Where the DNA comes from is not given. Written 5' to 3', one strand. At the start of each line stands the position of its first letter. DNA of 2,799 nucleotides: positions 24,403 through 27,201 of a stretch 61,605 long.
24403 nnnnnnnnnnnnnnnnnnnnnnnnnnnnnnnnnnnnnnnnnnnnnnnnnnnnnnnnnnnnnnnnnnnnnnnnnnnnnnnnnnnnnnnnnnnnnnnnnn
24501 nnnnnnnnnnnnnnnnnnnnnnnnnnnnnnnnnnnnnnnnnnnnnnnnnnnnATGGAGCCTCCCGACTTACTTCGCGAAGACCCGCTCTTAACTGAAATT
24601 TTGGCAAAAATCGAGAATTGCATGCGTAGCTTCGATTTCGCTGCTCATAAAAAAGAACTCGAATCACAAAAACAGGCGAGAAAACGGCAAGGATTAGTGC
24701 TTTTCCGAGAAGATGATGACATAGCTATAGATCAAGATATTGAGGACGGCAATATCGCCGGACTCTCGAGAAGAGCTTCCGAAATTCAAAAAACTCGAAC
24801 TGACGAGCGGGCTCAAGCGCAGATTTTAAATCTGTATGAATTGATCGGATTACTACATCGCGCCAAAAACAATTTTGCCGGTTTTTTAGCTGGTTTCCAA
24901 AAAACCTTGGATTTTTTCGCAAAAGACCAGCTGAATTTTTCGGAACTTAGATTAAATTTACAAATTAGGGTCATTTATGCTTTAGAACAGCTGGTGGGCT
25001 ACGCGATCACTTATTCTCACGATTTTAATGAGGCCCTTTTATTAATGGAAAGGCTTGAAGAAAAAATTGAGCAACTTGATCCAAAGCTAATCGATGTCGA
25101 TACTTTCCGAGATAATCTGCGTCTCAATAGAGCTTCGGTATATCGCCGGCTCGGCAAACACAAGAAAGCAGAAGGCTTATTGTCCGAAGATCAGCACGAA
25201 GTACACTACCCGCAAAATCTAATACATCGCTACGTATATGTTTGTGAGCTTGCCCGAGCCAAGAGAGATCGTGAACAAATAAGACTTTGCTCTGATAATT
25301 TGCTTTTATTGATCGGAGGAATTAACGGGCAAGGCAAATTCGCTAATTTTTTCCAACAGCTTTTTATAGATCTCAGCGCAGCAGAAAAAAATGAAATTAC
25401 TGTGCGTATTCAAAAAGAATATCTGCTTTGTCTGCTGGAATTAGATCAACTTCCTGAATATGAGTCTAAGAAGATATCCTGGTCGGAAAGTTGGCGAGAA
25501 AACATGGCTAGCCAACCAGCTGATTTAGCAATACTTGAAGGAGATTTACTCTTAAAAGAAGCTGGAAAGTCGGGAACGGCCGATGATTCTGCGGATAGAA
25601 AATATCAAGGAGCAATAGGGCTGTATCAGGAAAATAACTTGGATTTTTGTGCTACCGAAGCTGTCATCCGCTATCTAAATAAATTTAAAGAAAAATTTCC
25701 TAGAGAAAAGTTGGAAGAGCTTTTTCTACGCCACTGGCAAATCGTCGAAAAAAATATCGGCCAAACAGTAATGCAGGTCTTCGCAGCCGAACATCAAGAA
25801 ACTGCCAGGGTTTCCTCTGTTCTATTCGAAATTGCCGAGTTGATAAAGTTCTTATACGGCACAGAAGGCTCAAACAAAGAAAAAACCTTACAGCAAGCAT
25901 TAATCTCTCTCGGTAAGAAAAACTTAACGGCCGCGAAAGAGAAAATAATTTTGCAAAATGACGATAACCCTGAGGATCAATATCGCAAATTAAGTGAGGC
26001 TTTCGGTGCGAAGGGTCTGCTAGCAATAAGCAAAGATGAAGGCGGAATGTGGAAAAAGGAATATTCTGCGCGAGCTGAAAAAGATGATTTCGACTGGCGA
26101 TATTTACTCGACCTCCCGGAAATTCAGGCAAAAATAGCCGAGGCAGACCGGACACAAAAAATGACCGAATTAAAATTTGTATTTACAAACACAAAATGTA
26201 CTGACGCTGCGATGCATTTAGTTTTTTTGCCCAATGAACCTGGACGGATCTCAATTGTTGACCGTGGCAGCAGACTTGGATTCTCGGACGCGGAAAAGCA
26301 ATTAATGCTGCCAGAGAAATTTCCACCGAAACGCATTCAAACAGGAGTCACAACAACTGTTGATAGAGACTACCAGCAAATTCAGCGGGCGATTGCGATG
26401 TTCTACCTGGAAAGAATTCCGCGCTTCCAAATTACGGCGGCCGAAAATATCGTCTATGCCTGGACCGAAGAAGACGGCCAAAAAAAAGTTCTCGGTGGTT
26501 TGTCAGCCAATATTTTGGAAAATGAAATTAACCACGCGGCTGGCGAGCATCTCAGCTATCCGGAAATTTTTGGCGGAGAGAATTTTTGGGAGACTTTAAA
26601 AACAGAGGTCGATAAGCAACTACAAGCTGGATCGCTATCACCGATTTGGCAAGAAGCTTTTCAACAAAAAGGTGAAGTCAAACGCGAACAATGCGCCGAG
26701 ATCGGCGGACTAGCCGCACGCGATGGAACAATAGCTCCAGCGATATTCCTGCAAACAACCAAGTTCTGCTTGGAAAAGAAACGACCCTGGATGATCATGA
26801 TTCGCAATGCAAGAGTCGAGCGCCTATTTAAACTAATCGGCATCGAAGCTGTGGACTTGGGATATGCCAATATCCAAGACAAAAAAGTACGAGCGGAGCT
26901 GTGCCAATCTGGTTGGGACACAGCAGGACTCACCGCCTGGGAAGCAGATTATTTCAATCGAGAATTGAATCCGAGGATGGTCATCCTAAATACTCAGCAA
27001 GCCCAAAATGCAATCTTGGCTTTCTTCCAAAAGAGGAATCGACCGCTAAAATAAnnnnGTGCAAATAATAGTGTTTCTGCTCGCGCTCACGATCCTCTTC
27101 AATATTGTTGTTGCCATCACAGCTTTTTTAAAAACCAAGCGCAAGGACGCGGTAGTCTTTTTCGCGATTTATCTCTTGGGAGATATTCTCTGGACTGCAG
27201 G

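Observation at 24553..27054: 833-aa orphan protein: unrecognisable helical N-terminal 600 aa fused to a GNAT/N-acyl-amino-acid-synthase-like C-terminal domain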

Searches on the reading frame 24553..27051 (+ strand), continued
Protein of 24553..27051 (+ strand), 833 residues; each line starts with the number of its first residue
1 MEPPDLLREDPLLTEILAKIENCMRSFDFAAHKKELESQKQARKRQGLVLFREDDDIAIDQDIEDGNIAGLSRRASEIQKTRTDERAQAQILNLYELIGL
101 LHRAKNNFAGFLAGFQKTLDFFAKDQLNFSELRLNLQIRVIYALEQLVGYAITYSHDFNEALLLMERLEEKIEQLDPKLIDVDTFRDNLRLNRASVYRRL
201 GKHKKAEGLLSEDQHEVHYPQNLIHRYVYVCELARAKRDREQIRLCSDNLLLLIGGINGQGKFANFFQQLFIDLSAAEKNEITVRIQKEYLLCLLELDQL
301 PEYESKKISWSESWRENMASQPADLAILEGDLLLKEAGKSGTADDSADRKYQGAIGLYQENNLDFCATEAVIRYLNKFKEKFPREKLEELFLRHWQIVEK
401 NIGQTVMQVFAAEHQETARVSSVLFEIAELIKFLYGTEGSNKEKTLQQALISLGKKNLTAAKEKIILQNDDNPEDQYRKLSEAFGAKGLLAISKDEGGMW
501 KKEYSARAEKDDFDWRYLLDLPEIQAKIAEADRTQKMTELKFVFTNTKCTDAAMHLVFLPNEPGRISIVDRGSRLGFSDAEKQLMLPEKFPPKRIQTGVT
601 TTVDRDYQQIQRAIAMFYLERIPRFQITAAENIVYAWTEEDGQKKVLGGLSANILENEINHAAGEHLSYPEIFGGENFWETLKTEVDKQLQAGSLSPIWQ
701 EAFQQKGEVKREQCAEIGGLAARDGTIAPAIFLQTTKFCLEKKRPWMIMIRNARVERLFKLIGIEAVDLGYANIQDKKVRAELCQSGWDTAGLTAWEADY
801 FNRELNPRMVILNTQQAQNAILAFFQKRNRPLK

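Call 36: find_encoding_contigs(protein=P0009, flank=8000, max_places=2)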
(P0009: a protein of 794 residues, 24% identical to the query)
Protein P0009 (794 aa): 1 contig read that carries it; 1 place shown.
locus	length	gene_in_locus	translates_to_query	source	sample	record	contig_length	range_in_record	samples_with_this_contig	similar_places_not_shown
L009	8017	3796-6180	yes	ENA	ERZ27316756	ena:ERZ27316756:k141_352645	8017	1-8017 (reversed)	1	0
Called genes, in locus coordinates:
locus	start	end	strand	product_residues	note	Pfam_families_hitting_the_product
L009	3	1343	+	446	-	?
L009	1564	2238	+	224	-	PF02518:HATPase_c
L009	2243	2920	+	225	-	PF00072:Response_reg, PF00486:Trans_reg_C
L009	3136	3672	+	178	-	-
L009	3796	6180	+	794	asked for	-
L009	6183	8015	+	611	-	?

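Call 37: find_encoding_contigs(protein=P0006, flank=8000, max_places=2)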
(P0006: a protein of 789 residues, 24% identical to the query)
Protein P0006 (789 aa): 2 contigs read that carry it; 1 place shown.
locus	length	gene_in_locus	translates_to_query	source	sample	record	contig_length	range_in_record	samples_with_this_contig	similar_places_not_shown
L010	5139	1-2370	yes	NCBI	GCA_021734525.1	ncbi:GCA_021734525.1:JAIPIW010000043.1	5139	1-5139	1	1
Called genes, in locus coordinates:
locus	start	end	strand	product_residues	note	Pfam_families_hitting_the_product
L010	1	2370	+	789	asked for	?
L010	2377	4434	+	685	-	PF02518:HATPase_c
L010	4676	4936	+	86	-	PF00076:RRM_1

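Call 38: find_encoding_contigs(protein=P0002, flank=8000, max_places=2)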
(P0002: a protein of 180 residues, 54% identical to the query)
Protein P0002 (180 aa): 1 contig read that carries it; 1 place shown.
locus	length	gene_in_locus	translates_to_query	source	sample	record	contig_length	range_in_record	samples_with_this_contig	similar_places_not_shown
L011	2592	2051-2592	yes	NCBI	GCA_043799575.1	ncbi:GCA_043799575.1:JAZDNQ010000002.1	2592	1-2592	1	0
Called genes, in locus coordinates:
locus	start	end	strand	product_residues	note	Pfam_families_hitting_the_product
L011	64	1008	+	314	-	PF01207:Dus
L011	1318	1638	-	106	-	-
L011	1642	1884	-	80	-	-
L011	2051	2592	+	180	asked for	?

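Call 61: search_protein_families(library=pfam, proteins=[L001:4177-4449:-, L001:3871-4167:-, L006:1043-1345:-, L007:1168-1470:-, L001:7040-8300:+, L010:2377-3600:+], max_evalue=1)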
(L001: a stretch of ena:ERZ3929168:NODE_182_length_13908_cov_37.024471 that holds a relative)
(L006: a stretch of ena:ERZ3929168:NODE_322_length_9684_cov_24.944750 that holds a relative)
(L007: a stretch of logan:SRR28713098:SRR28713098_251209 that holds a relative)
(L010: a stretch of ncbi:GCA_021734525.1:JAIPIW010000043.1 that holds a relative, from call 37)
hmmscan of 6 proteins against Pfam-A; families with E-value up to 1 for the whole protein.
L001:4177-4449:- (91 aa): 1 family
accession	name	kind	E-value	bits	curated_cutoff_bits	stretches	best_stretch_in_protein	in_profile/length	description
PF22107.2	Pch2_N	-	0.048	14.7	27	1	3-55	11-63/91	Pch2 N-terminal domain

L001:3871-4167:- (99 aa): 2 families
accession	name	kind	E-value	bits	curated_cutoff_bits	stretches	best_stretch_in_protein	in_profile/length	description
PF17035.10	BET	-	0.094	13.3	24.5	1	17-68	2-60/64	Bromodomain extra-terminal - transcription regulation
PF22440.1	SirC_C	-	0.26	11.7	27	0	15-30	18-33/47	SirC C-terminal domain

L006:1043-1345:- (101 aa): 5 families
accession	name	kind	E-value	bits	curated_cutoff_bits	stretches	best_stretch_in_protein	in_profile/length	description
PF13393.11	tRNA-synt_His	-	0.028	14.1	25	1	9-78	155-228/308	Histidyl-tRNA synthetase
PF01638.23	HxlR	-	0.066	13.5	20.8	1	10-71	7-68/91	HxlR-like helix-turn-helix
PF10130.15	PIN_2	-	0.23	12.1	22.4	1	16-92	16-92/133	PIN domain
PF20883.3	Kbp-5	-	0.39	11.3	31.1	1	32-99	15-80/124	KNL (Kinetochore null) Binding Protein 5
PF05003.17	DUF668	-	0.42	11.5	24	0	8-52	17-58/89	Protein of unknown function (DUF668)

L007:1168-1470:- (101 aa): 1 family
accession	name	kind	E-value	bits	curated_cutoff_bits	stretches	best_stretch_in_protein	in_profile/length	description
PF14062.11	DUF4253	-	0.024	15.2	27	1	18-84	8-79/109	Domain of unknown function (DUF4253)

L001:7040-8300:+ (420 aa): 2 families
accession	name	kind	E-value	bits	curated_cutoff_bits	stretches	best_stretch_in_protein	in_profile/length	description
PF11127.14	YgaP-like_TM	-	0.041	14.4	25.3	1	9-55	16-56/66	Inner membrane protein YgaP-like, transmembrane domain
PF09358.15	E1_UFD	-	0.15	13.1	25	0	22-48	16-42/93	Ubiquitin fold domain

L010:2377-3600:+ (408 aa): 1 family
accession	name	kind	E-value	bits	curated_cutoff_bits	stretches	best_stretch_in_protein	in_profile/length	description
PF08510.17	PIG-P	-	0.26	11.6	39.3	1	102-165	9-74/121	PIG-P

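Call 77: search_protein_families(library=padloc, proteins=[window:24553-27051:+, P0003, P0005, P0009], max_evalue=0.01)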
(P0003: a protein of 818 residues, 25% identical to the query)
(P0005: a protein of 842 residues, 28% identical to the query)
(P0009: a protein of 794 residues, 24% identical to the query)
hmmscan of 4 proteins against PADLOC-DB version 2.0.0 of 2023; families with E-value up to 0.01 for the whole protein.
window:24553-27051:+ (833 aa): 0 families

P0003 (818 aa): 0 families

P0005 (842 aa): 0 families

P0009 (794 aa): 0 families

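Call 82: find_related_loci(query=window:24553-27051:+, collection=genome_contigs, flank=6000)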
Query window:24553-27051:+ (833 aa) in genome_contigs; peptide patterns used: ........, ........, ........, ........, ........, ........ (x = any residue, [..] = any of these).
33 stretches matched a pattern, but none encodes a relative of the query by tblastn (E <= 1e-3).

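Call 83: find_related_loci(query=L001:7730-9070:+, collection=metagenome_contigs, flank=6000)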
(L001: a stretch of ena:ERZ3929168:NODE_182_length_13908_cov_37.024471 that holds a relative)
Query L001:7730-9070:+ (447 aa) in metagenome_contigs; peptide patterns used: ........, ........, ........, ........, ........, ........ (x = any residue, [..] = any of these).
158 stretches matched a pattern, but none encodes a relative of the query by tblastn (E <= 1e-3).

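Call 84: find_related_loci(query=window:24553-27051:+, collection=metagenome_contigs, flank=6000)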
Query window:24553-27051:+ (833 aa) in metagenome_contigs; peptide patterns used: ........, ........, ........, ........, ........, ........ (x = any residue, [..] = any of these).
38 stretches matched a pattern, but none encodes a relative of the query by tblastn (E <= 1e-3).

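Call 86: find_related_loci(query=A9, collection=genome_contigs, flank=6000)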
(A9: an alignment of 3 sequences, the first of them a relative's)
Query A9 (685 aa) in genome_contigs; peptide patterns used: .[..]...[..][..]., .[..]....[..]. (x = any residue, [..] = any of these).
108 stretches matched a pattern; 3 encode a relative of the query (tblastn E <= 1e-3); 3 distinct loci.
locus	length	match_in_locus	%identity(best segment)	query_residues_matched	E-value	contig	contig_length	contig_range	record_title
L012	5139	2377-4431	100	1-685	0e+0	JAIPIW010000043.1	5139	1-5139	MAG: Candidatus Gracilibacteria bacterium isolate Tobar13m-G44 Tobar13m-C11984, whole genome shotgun sequence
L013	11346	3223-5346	39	3-682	6e-141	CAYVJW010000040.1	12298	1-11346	MAG TPA_asm: uncultured Candidatus Peribacteria bacterium isolate binchicken_co65_50 genome assembly, contig: NODE_20469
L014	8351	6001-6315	37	575-681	2e-10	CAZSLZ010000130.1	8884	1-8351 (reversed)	MAG TPA_asm: uncultured bacterium isolate SRP252850_co1_383 genome assembly, contig: NODE_15115_length_8884_cov_4.796919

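Call 88: search_protein_families(library=pfam, proteins=[L013:1673-3196:+, L013:3223-5403:+, L013:5406-7013:-, L013:244-1377:+], max_evalue=1)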
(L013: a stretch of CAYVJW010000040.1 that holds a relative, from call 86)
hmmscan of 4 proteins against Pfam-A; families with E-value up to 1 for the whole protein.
L013:1673-3196:+ (508 aa): 4 families
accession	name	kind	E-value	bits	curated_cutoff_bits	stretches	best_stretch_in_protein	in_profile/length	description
PF02675.21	AdoMet_dc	-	7.9e-11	42.7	25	1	24-125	7-102/107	S-adenosylmethionine decarboxylase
PF19178.5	DUF5860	-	0.025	15.1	27.6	0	203-259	86-139/167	Family of unknown function (DUF5860)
PF21926.2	FeeM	-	0.055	13.7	27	1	387-433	78-124/158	N-acyl amino acid synthase FeeM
PF00765.23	Autoind_synth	-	0.14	12.1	24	1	367-467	68-175/183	Autoinducer synthase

L013:3223-5403:+ (727 aa): 3 families
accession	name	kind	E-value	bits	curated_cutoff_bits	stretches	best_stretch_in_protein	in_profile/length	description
PF02518.31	HATPase_c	-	1.6e-16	61.1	26.4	1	598-708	5-109/111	Histidine kinase-, DNA gyrase B-, and HSP90-like ATPase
PF00512.31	HisKA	-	3.1e-06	27.6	26.9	1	480-535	2-57/66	His Kinase A (phospho-acceptor) domain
PF13589.12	HATPase_c_3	-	0.00028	21.4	25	1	597-715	1-112/137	Histidine kinase-, DNA gyrase B-, and HSP90-like ATPase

L013:5406-7013:- (536 aa): 2 families
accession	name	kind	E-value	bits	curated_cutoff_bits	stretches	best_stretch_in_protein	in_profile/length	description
PF04055.27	Radical_SAM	-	1.7e-14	54.8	29.5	1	268-430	5-165/166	Radical SAM superfamily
PF02310.24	B12-binding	-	7.9e-10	39.1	32.1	1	43-153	9-119/121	B12 binding domain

L013:244-1377:+ (378 aa): 1 family
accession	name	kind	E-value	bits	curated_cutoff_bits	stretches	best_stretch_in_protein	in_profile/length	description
PF16868.10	NMT1_3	-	7.1e-08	32.8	27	1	208-338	1-135/289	NMT1-like family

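Call 93: search_protein_families(library=ncbifam, proteins=[L013:3223-4140:+, L001:7040-7930:+, L013:1673-3196:+, P0005], max_evalue=1)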
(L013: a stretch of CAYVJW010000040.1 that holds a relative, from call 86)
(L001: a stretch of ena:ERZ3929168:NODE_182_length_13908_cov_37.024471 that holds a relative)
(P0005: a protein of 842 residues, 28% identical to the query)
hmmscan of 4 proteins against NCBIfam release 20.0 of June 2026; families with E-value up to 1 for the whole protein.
L013:3223-4140:+ (306 aa): 2 families
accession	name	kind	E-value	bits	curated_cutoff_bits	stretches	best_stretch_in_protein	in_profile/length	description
NF041945.1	LuxN_Vibrio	equivalog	0.039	12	1550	1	22-283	35-295/839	quorum-sensing autoinducer 1 sensor kinase/phosphatase LuxN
NF033858.1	ABC2_perm_RbbA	equivalog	0.43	8.4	1050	1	159-219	742-802/909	ribosome-associated ATPase/putative transporter RbbA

L001:7040-7930:+ (297 aa): 0 families

L013:1673-3196:+ (508 aa): 1 family
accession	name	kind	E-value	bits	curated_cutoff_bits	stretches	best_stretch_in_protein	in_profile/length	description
TIGR03330.1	SAM_DCase_Bsu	equivalog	1.5e-05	25.3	75.65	1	16-124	6-106/112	adenosylmethionine decarboxylase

P0005 (842 aa): 0 families

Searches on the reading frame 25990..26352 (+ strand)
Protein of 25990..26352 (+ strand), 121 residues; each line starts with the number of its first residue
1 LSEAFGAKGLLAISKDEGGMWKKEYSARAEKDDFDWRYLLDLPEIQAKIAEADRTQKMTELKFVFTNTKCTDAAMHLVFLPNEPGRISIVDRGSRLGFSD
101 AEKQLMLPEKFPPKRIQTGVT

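Call 61: search_protein_families(library=pfam, proteins=[window:25990-26352:+], max_evalue=1)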
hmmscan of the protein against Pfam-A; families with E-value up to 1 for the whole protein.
window:25990-26352:+ (121 aa): 0 families
